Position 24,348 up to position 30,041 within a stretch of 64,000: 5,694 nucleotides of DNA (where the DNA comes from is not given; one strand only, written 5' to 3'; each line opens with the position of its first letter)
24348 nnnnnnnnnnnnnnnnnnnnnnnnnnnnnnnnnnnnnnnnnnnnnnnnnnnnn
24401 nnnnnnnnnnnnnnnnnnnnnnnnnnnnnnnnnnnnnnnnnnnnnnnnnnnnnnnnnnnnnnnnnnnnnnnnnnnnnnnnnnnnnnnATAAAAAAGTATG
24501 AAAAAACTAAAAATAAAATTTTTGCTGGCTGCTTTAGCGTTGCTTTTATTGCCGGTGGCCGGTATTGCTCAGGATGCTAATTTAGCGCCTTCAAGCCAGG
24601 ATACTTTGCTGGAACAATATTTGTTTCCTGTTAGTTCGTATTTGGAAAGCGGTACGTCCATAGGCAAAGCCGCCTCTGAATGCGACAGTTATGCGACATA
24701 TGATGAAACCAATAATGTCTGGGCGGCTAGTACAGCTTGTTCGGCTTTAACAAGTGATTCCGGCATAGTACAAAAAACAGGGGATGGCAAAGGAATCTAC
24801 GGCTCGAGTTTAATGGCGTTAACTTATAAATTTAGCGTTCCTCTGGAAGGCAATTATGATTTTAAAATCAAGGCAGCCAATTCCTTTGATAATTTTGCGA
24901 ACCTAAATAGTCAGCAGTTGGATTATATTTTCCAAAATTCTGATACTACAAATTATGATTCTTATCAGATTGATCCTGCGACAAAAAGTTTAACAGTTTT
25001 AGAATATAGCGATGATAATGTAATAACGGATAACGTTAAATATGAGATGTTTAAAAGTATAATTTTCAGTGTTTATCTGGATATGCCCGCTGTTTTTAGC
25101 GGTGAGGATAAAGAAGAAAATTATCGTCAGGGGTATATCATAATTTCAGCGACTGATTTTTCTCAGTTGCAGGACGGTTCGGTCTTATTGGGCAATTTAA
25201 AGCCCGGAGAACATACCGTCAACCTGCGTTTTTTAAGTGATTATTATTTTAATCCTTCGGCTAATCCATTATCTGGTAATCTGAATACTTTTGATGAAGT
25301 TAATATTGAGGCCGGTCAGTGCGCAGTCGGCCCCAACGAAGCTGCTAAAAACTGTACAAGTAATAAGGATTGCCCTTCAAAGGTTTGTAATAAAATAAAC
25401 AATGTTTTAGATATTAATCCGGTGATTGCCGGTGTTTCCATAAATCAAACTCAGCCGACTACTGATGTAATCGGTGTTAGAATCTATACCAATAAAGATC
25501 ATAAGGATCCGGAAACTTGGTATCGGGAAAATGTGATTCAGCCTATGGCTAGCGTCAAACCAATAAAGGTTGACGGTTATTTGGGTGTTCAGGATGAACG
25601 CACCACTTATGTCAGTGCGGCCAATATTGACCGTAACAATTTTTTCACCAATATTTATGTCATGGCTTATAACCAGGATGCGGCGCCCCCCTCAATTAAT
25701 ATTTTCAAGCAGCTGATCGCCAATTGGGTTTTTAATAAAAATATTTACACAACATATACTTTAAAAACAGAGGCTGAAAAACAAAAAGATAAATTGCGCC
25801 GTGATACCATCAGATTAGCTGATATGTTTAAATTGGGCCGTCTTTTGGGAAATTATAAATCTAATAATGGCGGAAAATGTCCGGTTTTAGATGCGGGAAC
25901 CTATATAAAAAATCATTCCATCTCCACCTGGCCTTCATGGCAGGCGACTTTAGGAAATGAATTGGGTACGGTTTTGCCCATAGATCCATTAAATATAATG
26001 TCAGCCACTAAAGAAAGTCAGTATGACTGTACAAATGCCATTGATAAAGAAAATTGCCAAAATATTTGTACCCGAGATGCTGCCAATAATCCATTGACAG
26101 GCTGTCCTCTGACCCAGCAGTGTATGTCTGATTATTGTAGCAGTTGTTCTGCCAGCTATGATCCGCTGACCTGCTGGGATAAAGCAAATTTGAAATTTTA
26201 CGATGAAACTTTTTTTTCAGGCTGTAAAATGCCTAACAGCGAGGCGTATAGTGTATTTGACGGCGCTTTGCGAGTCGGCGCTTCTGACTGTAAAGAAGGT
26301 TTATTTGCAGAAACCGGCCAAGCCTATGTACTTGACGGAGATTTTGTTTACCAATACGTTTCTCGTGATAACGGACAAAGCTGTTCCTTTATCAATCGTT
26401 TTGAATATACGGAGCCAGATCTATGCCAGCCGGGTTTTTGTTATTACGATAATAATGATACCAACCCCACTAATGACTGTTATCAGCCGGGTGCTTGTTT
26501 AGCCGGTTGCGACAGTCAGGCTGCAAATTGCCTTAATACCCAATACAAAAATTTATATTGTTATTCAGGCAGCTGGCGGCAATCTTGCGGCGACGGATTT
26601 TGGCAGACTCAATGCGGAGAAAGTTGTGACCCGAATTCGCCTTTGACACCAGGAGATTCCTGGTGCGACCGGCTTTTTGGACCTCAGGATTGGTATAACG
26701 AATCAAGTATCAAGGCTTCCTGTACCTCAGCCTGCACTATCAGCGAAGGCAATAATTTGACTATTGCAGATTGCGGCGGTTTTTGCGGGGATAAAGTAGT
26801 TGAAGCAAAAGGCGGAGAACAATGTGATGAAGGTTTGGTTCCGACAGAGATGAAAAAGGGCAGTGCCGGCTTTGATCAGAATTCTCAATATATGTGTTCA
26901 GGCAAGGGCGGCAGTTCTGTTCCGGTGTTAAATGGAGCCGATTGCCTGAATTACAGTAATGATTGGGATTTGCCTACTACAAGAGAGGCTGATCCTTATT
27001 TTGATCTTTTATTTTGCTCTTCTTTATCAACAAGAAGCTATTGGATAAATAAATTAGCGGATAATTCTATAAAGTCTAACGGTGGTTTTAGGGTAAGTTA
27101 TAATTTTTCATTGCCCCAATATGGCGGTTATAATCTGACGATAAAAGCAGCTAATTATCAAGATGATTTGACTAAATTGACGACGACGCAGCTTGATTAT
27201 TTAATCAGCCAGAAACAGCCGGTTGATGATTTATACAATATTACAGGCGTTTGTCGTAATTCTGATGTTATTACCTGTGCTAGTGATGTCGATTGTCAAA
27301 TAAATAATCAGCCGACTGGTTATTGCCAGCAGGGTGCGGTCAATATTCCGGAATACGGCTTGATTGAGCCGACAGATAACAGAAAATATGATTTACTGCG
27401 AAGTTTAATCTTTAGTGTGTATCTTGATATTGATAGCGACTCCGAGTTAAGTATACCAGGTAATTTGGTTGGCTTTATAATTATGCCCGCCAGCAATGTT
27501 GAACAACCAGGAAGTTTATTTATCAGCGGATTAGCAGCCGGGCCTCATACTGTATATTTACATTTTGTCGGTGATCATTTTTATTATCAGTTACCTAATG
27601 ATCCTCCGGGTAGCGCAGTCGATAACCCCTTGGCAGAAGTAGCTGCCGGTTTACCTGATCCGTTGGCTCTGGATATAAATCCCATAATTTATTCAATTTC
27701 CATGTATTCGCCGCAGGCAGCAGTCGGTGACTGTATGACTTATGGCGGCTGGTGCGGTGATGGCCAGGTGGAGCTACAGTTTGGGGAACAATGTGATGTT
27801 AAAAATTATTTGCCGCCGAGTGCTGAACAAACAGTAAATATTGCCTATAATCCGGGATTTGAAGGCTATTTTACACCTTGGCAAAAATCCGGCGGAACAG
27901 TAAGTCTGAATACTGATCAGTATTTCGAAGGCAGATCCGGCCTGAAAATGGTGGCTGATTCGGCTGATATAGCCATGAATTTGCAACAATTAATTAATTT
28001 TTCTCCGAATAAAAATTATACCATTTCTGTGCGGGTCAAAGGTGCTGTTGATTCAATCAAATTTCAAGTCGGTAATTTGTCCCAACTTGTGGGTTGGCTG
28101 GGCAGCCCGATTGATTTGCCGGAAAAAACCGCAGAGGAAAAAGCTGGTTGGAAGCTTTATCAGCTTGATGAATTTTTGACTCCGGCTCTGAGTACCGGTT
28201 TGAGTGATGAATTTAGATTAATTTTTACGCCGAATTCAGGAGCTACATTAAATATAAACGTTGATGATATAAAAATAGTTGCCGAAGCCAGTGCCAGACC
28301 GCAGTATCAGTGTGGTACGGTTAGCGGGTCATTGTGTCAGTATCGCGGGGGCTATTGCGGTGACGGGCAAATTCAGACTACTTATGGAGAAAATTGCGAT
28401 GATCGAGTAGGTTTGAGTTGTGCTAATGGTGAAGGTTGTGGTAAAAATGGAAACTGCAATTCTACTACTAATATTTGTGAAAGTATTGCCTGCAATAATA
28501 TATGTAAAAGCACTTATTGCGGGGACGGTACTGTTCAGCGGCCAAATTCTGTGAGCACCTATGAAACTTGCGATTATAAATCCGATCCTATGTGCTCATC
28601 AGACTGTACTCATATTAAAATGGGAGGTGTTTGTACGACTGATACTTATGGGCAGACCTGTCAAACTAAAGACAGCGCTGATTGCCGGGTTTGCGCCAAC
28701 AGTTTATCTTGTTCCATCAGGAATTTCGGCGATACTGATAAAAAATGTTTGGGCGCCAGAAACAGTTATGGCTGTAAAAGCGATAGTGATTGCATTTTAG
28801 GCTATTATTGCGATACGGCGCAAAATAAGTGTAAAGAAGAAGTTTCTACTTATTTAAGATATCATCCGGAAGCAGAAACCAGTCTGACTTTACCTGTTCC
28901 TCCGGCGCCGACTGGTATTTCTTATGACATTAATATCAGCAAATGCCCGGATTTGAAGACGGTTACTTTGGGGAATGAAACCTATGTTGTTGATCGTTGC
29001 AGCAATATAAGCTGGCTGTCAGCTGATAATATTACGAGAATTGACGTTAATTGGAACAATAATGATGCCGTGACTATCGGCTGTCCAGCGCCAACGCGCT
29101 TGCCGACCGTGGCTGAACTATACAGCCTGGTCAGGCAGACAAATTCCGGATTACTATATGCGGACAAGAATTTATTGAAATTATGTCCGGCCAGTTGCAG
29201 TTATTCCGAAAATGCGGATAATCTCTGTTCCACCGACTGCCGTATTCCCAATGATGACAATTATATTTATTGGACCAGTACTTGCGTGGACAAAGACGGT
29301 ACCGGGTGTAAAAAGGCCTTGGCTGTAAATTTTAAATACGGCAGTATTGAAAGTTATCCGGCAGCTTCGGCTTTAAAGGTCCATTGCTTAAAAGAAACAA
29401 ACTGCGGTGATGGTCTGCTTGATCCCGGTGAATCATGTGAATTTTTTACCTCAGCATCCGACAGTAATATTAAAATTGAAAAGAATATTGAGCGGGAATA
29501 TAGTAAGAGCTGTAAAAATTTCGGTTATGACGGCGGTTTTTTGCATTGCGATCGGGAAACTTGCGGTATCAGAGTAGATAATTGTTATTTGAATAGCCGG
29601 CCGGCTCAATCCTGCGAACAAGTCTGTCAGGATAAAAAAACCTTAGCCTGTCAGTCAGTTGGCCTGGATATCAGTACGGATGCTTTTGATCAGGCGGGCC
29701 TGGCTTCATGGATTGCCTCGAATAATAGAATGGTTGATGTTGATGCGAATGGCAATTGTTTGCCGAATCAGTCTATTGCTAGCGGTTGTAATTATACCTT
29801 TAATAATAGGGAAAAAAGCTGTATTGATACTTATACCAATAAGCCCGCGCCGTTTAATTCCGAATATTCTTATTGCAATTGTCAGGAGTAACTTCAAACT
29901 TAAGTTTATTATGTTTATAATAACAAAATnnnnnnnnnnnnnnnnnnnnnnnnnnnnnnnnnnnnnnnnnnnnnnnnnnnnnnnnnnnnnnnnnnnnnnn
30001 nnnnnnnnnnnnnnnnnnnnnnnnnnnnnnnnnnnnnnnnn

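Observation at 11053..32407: Lectin/CBM-rich giant proteome: 5 LamG, at least 4 CBM4/9-like and 2 DUF1566 domains in about 20 kb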

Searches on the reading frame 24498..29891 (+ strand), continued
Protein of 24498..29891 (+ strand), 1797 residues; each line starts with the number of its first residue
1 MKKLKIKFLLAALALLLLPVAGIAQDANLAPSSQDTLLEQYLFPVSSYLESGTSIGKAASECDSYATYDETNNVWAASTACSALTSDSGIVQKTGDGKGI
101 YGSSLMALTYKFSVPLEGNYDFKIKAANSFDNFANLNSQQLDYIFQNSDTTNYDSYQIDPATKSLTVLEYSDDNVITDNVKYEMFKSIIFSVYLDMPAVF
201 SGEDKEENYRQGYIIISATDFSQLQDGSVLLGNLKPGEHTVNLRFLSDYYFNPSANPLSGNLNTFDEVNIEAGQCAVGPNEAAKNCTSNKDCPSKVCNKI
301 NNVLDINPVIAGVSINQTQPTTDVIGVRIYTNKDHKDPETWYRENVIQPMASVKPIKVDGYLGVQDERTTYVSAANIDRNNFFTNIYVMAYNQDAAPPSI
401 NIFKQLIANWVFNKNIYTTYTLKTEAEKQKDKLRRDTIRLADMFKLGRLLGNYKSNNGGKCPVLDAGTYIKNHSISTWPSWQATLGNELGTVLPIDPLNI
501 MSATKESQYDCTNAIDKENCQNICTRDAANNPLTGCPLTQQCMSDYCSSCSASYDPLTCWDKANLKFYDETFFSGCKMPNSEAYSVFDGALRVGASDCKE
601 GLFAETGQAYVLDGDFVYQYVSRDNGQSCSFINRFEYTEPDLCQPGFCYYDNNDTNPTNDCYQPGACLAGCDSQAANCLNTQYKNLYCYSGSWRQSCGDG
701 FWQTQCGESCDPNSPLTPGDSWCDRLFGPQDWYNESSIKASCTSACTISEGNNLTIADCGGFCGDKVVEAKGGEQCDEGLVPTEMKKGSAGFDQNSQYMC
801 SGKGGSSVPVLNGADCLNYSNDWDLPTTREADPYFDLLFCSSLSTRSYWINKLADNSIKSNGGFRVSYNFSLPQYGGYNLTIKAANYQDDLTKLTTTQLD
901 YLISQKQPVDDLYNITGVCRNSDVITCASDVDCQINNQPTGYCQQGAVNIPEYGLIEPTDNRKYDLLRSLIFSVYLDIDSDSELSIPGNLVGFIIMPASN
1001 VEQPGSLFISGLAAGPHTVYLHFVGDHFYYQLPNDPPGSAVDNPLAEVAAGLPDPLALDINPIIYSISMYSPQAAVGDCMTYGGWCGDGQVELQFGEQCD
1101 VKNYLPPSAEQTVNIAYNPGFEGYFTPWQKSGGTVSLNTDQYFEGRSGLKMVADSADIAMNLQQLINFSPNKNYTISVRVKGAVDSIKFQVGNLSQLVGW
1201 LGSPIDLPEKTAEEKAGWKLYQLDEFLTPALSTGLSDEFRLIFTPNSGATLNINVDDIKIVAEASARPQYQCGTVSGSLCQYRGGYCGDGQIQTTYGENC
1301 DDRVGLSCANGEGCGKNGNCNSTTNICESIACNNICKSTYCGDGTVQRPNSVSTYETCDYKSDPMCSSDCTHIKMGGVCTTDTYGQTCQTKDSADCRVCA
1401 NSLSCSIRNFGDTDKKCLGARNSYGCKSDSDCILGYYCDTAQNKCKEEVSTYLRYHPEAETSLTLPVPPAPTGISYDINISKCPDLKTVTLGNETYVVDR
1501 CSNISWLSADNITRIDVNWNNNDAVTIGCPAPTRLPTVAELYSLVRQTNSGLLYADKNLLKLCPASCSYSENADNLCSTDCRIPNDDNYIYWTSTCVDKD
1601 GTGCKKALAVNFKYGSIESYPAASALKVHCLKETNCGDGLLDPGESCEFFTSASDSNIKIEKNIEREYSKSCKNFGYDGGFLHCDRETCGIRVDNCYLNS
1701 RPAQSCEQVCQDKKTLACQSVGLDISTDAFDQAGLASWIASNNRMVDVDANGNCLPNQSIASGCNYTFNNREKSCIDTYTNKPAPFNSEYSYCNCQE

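Call 99: search_protein_families(library=pfam, alignment_id=A6, max_evalue=0.01)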
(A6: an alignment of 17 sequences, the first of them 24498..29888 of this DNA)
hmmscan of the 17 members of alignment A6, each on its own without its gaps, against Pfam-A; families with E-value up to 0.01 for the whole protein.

A. member 1, window:24498-29888:+ (1797 aa): 2 families
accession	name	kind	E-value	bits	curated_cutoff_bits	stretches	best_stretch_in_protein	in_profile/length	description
PF02018.23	CBM_4_9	-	1.8e-07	32.1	25.9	1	1114-1193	2-87/136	Carbohydrate binding domain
PF07603.17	Lcl_C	-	4.4e-05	24.2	34.9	1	1534-1630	46-115/117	Lcl C-terminal domain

B. families by the number of members that match (of 17 scanned): 10 families
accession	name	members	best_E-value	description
PF07603.17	Lcl_C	15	4.3e-08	Lcl C-terminal domain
PF02018.23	CBM_4_9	9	1.3e-09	Carbohydrate binding domain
PF06482.17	Endostatin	2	4e-07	Collagenase NC10 and Endostatin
PF00084.26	Sushi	2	5.4e-07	Sushi repeat (SCR repeat)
PF00059.27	Lectin_C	1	5e-17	Lectin C-type domain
PF09458.16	H_lectin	1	9.7e-12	H-type lectin domain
PF07588.17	DUF1554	1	8.2e-08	Protein of unknown function (DUF1554)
PF07495.19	Y_Y_Y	1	0.0003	Y_Y_Y domain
PF05473.18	UL45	1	0.00088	UL45 protein, carbohydrate-binding C-type lectin-like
PF03422.21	CBM_6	1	0.0024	Carbohydrate binding module (family 6)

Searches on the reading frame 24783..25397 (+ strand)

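Call 79: search_protein_families(library=pfam, proteins=[window:24783-25397:+], max_evalue=0.1)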
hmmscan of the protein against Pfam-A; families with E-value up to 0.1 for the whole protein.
window:24783-25397:+ (205 aa): 1 family
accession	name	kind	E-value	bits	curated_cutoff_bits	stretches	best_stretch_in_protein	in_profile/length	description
PF13100.11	OstA_2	-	0.00029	20.9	21.2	1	29-93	46-110/158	OstA-like protein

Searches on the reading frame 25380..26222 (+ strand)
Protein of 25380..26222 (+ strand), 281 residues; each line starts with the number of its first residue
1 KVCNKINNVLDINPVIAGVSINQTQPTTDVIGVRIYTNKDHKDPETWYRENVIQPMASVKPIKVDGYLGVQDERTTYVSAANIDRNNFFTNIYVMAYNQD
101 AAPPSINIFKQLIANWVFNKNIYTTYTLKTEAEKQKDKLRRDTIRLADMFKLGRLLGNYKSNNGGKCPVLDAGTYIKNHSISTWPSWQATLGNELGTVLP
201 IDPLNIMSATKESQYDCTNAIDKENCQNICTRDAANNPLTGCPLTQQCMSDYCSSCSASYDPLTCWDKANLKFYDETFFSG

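Call 47: search_solved_structures(query=A2, max_evalue=10, show_alignments=2)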
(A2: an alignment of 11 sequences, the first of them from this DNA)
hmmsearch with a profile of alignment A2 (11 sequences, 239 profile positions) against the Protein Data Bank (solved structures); distinct sequences matched with E-value up to 10: 6.
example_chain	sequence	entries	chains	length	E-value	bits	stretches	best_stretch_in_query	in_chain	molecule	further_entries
1f6w_A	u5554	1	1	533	0.14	14.8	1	61-119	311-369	BILE SALT ACTIVATED LIPASE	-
6h0t_A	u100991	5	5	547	0.14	14.7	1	61-119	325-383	Bile salt-activated lipase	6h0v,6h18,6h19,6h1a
8r4o_A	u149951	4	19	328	0.28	13.8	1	12-106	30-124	Serine/threonine-protein kinase SIK3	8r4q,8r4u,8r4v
8oku_A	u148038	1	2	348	0.59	12.7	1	12-105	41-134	Serine/threonine-protein kinase SIK3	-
1jmy_A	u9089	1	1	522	0.99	12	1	61-119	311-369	BILE-SALT-ACTIVATED LIPASE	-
7uw9_G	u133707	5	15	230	2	11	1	105-163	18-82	V-type proton ATPase subunit E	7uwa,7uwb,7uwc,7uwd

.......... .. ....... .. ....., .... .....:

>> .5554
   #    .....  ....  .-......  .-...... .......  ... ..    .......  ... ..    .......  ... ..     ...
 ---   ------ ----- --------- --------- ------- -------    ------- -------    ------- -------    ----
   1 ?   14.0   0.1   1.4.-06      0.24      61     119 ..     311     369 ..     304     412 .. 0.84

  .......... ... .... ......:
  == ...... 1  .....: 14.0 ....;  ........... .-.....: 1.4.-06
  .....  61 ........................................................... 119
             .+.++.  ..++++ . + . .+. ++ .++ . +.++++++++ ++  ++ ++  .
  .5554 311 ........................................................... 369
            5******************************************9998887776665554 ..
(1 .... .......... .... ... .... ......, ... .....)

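Call 68: predict_structure(alignment_id=A3)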
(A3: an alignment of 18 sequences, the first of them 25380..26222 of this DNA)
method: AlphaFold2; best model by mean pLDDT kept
length: 281 residues; sequences in the alignment: 18
mean_pLDDT: 73.3   pTM: 0.64
mean pLDDT of the five models: 73.3, 69.2, 67.1, 67.0, 64.7
residues with pLDDT >= 90: 42; 70-90: 139; 50-70: 59; < 50: 41
segments of 3 or more residues with pLDDT < 50: 1-19, 21-23, 174-185, 277-281
pLDDT, mean of each block of 10 residues (from residue 1): 36 43 61 89 92 91 88 93 75 92 89 80 56 64 80 86 81 46 57 78 63 79 81 81 78 75 69 53 33
secondary structure, 60 per line:
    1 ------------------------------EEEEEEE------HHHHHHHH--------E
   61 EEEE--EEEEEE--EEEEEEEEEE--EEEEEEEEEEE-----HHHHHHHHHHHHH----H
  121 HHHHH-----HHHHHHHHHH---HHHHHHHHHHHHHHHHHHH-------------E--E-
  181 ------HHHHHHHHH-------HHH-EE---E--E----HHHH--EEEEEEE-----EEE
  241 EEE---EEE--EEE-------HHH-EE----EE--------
elements in order: E31-37 H44-51 E60-64 E67-72 E75-84 E87-97 H103-115 H120-125 H131-140 H144-162 H187-195 H220-223 E226-232 E238-243 E247-249 E252-254

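Call 71: fold_search(model_id=the predicted structure, library=pdb)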
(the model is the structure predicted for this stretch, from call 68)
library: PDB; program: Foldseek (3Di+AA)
matches with E <= 10: 1160; with E <= 0.001: 0
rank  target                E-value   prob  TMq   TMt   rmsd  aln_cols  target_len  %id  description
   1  2f7l_A                3.4e-02  0.89  0.17  0.11   9.3        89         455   15  Crystal structure of Sulfolobus tokodaii phosphomannomutase/phosphoglucomutase (released 2006-12-05)
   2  7uql_A                5.8e-02  0.13  0.11  0.18  15.2       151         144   13  Pathogenesis related 10-10 app from (released 2023-03-01)
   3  8vo1                  6.9e-02  0.18  0.12  0.20  14.9       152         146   11  Pathogenesis related 10-10 C155S mutant (released 2024-10-23)
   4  1xfs_A                7.3e-02  0.20  0.14  0.21   8.8       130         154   12  X-Ray Crystal Structure of Protein NE0264 from Nitrosomonas europaea. Northeast Structural Genomics Consortium Target  (released 2004-09-28)
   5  3k90_B                8.2e-02  0.30  0.15  0.22  10.4       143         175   13  The Abscisic acid receptor PYR1 in complex with Abscisic Acid (released 2009-11-10)
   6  9gnm_A                8.7e-02  0.38  0.15  0.20   9.9       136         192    6  X-ray crystal structure of VvPYL1 (released 2024-10-16)
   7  8vo3                  8.7e-02  0.15  0.12  0.21  15.1       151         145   11  Pathogenesis related 10-10 C59S mutant papaverine complex (released 2024-10-23)
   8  3k3k_A                9.8e-02  0.25  0.15  0.20  10.8       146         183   12  Crystal structure of dimeric abscisic acid (ABA) receptor pyrabactin resistance 1 (PYR1) with ABA-bound closed-lid and (released 2009-11-17)
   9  9o5a_C                9.8e-02  0.21  0.11  0.08  11.3       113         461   18  The KICSTOR-GATOR1 complex (released 2026-02-18)
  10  9o5d_C                9.8e-02  0.20  0.11  0.08  10.3       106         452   16  The KICSTOR-GATOR1-SAMTOR complex (released 2026-01-21)
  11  7uqo                  9.8e-02  0.18  0.13  0.21  12.7       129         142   12  Pathogenesis related 10-10 (S)-tetrahydropapaverine complex (released 2023-03-01)
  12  2fpn                  1.1e-01  0.20  0.15  0.19  11.8       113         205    9  The crystal structure of the ywmB protein from Bacillus subtilis (released 2006-03-14)
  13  9xps_1                1.2e-01  0.12  0.10  0.12  12.7        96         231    9  The neck structure of the Phage Phikz (released 2026-02-11)
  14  4c94_D                1.2e-01  0.23  0.14  0.23  13.7       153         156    8  Crystal Structure of the Strawberry Pathogenesis-Related 10 (PR-10) Fra a 3 protein in complex with Catechin (released 2013-10-16)
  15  3jrq_B                1.2e-01  0.08  0.11  0.16  12.0       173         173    9  Crystal structure of (+)-ABA-bound PYL1 in complex with ABI1 (released 2009-11-03)
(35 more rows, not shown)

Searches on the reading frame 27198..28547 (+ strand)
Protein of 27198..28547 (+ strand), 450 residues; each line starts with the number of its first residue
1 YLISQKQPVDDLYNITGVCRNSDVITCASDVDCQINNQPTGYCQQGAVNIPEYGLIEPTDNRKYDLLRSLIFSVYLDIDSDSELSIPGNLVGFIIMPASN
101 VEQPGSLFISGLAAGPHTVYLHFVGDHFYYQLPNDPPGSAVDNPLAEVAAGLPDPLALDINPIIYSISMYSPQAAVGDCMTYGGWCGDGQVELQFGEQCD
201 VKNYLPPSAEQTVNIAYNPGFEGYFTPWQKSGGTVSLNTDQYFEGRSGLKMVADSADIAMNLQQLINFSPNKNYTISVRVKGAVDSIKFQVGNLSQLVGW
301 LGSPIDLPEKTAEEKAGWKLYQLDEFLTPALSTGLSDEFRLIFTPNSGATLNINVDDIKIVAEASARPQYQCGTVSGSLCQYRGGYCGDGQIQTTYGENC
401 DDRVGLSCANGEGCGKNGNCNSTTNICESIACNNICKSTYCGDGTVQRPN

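Call 16: search_protein_families(library=pfam, proteins=[window:27198-28547:+], max_evalue=0.1)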
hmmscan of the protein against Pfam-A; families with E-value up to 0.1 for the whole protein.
window:27198-28547:+ (450 aa): 1 family
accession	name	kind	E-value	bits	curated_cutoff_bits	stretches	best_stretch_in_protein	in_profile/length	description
PF02018.23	CBM_4_9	-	6e-08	33.6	25.9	1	214-293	2-87/136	Carbohydrate binding domain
